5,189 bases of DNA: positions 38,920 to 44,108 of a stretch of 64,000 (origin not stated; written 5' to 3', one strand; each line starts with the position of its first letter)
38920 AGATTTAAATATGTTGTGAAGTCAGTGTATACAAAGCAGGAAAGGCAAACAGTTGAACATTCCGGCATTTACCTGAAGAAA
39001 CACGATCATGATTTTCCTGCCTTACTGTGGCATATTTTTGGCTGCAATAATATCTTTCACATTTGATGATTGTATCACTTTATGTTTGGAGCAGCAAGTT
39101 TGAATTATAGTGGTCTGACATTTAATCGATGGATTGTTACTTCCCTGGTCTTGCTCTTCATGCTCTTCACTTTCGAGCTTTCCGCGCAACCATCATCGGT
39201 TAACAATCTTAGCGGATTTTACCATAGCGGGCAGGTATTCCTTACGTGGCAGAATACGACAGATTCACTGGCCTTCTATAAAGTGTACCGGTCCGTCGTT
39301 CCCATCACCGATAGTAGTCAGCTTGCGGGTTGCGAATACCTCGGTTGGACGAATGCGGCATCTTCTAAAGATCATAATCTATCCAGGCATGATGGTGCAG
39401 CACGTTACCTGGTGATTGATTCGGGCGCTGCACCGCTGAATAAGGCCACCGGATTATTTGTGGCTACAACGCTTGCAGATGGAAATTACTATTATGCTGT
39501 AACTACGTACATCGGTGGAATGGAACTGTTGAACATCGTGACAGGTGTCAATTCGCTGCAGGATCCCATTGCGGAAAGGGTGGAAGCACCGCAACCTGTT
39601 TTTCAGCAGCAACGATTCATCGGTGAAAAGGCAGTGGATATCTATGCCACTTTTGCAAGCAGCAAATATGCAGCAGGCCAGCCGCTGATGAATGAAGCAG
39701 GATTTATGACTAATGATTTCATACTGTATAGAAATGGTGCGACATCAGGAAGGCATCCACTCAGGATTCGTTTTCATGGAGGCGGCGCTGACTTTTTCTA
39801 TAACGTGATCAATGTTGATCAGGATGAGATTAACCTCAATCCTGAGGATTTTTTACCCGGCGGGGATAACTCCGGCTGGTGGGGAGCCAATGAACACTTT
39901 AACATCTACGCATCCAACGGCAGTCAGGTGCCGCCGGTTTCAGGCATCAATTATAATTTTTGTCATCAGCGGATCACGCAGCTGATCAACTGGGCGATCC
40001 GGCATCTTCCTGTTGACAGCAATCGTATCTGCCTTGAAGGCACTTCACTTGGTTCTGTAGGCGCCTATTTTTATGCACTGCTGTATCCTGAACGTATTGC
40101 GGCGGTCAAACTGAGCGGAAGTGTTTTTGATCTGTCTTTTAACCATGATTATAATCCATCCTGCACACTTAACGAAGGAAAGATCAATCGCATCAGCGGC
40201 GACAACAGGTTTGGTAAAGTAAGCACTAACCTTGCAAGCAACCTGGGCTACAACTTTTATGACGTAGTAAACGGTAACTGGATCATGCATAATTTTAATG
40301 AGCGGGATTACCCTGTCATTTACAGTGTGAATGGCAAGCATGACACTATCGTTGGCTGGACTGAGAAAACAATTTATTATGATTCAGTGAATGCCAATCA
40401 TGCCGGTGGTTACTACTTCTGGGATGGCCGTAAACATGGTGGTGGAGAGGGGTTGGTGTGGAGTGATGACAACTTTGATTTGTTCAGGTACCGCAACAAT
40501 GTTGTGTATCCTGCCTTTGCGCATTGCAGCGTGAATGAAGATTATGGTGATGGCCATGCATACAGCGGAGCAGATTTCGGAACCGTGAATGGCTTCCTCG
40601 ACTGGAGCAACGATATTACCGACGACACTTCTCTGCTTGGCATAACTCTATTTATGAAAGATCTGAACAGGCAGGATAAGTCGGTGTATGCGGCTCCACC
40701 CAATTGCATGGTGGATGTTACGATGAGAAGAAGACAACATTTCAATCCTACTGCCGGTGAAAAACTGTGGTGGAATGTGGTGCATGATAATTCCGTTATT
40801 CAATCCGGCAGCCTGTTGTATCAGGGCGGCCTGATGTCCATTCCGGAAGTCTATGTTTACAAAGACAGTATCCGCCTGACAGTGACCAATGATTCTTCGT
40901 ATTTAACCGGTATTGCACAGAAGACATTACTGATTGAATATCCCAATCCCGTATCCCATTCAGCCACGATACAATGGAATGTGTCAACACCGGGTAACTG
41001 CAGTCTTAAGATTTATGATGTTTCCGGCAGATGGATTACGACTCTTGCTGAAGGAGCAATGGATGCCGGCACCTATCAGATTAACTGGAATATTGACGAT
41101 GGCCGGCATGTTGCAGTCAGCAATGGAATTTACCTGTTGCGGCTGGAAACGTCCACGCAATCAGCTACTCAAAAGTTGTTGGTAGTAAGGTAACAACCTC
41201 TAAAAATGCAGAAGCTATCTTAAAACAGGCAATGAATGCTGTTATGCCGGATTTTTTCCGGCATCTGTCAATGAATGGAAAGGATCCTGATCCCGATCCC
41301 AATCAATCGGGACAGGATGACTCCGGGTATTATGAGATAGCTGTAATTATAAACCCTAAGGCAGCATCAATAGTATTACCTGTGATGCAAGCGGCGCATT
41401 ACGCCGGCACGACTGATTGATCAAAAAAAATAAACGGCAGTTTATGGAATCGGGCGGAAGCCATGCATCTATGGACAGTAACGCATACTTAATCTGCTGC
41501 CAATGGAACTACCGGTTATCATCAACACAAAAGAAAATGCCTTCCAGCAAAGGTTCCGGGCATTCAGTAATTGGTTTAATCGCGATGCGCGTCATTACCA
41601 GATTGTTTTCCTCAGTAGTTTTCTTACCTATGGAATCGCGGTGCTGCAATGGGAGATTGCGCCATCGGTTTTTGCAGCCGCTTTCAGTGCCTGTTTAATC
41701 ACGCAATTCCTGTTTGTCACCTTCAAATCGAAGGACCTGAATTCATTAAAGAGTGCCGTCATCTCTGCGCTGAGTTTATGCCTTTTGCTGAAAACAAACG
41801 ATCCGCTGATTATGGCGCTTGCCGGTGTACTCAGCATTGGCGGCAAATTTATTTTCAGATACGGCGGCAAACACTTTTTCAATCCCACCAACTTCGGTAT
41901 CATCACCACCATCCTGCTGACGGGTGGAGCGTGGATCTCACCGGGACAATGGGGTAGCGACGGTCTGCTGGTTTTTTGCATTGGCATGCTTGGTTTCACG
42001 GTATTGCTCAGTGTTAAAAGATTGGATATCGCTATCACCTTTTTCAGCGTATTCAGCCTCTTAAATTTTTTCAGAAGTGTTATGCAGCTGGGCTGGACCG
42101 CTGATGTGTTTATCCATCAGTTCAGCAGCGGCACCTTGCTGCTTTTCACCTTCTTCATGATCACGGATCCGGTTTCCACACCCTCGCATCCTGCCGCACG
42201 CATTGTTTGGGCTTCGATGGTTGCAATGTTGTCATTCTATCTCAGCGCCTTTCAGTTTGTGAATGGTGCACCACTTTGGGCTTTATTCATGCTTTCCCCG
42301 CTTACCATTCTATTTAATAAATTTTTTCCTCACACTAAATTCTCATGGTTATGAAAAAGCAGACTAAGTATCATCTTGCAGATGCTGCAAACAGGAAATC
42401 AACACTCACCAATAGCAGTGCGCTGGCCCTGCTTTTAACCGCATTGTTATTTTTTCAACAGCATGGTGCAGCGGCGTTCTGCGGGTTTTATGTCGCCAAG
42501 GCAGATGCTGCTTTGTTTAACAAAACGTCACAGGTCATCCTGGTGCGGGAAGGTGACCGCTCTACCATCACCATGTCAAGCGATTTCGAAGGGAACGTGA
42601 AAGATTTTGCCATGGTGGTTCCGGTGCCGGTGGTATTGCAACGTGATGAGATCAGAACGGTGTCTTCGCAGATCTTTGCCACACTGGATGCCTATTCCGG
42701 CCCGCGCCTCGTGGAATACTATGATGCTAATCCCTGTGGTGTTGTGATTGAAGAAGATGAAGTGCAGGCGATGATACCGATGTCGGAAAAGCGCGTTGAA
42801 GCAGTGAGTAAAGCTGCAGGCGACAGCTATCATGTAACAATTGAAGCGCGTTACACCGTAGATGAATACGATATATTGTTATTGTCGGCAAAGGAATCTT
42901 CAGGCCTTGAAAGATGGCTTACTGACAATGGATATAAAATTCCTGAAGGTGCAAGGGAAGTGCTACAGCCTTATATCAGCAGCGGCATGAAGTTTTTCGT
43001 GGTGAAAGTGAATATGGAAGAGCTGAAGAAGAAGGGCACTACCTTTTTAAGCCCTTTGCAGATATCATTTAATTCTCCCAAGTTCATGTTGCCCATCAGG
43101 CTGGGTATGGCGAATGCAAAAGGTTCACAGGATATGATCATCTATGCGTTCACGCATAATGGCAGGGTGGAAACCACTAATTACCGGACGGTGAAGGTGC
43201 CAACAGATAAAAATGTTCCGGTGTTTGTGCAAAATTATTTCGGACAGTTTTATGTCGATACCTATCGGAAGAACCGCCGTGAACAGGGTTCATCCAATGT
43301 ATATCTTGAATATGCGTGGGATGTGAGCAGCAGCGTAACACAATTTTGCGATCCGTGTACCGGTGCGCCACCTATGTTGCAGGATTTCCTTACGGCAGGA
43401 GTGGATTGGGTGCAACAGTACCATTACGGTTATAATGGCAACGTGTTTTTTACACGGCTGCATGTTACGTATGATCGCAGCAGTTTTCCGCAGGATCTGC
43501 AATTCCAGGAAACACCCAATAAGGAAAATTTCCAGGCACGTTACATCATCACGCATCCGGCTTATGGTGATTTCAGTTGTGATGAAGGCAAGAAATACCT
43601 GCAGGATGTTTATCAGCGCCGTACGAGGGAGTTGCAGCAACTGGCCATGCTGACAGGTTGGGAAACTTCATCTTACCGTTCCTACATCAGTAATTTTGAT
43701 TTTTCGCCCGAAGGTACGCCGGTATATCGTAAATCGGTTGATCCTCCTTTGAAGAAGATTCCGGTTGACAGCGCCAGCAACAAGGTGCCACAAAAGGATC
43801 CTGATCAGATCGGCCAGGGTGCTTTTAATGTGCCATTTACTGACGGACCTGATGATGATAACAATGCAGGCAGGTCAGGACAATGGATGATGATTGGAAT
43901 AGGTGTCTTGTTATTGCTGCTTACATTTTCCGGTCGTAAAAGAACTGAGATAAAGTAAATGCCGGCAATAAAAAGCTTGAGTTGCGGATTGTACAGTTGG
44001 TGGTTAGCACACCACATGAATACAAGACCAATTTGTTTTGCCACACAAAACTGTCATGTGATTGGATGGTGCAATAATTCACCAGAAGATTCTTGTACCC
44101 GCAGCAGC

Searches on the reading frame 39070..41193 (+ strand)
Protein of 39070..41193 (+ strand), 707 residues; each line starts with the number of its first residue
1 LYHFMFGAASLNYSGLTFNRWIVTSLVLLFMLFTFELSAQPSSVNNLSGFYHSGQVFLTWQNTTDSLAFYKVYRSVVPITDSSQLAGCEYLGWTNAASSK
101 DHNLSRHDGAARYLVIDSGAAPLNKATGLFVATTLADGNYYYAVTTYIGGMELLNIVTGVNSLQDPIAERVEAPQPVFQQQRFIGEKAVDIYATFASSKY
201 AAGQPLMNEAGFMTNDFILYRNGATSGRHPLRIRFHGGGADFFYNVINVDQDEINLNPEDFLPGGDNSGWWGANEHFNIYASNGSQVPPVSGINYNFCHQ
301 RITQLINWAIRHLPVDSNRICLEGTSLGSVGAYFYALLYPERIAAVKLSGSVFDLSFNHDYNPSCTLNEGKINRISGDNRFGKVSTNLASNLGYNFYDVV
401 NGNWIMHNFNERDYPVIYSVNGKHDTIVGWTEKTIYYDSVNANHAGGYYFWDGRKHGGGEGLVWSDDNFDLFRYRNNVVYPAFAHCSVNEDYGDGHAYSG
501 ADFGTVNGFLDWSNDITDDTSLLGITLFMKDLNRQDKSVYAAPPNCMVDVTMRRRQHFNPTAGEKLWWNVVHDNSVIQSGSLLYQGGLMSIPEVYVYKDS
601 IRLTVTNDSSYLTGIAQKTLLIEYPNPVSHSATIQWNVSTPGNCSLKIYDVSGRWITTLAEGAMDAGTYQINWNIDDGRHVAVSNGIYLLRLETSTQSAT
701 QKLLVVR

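Call 21: search_protein_families(library=pfam, proteins=[window:39070-41193:+], max_evalue=0.001)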
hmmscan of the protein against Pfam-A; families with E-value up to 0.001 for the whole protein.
window:39070-41193:+ (707 aa): 2 families
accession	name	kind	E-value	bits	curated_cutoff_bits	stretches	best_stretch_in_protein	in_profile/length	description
PF18962.6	Por_Secre_tail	-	2e-09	38.1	27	1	624-705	2-75/75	Secretion system C-terminal sorting domain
PF13860.13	FlgD_ig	-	8.7e-05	22.9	27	1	643-697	24-78/79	FlgD Ig-like domain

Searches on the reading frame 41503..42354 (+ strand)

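Call 21: search_protein_families(library=pfam, proteins=[window:41503-42354:+], max_evalue=0.001)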
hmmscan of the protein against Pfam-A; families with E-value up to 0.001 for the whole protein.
window:41503-42354:+ (283 aa): 1 family
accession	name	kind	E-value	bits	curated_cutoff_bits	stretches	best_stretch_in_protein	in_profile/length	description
PF03116.20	NQR2_RnfD_RnfE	-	2.8e-12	47.1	27.7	1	157-280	174-295/296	NQR2, RnfD, RnfE family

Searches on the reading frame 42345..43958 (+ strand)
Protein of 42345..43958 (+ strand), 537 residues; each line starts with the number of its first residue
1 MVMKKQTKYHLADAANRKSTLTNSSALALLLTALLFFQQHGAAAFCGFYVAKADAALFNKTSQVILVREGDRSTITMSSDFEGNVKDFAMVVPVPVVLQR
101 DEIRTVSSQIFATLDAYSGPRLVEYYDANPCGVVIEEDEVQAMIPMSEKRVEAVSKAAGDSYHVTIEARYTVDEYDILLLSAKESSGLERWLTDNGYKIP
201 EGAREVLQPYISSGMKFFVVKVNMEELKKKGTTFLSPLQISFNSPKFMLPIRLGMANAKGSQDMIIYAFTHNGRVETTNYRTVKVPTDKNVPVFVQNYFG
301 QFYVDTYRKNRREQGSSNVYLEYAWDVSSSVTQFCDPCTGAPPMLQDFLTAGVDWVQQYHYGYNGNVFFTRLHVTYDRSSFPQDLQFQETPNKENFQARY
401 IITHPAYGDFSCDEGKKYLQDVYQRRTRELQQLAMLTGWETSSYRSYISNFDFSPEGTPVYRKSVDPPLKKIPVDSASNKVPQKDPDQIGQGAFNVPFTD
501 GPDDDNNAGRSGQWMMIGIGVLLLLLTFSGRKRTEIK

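Call 21: search_protein_families(library=pfam, proteins=[window:42345-43958:+], max_evalue=0.001)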
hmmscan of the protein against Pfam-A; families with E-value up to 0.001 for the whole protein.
window:42345-43958:+ (537 aa): 1 family
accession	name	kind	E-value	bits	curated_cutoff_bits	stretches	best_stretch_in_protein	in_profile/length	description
PF10092.14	DUF2330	-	1.6e-74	251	24.7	1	42-387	3-278/279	Uncharacterized protein conserved in bacteria (DUF2330)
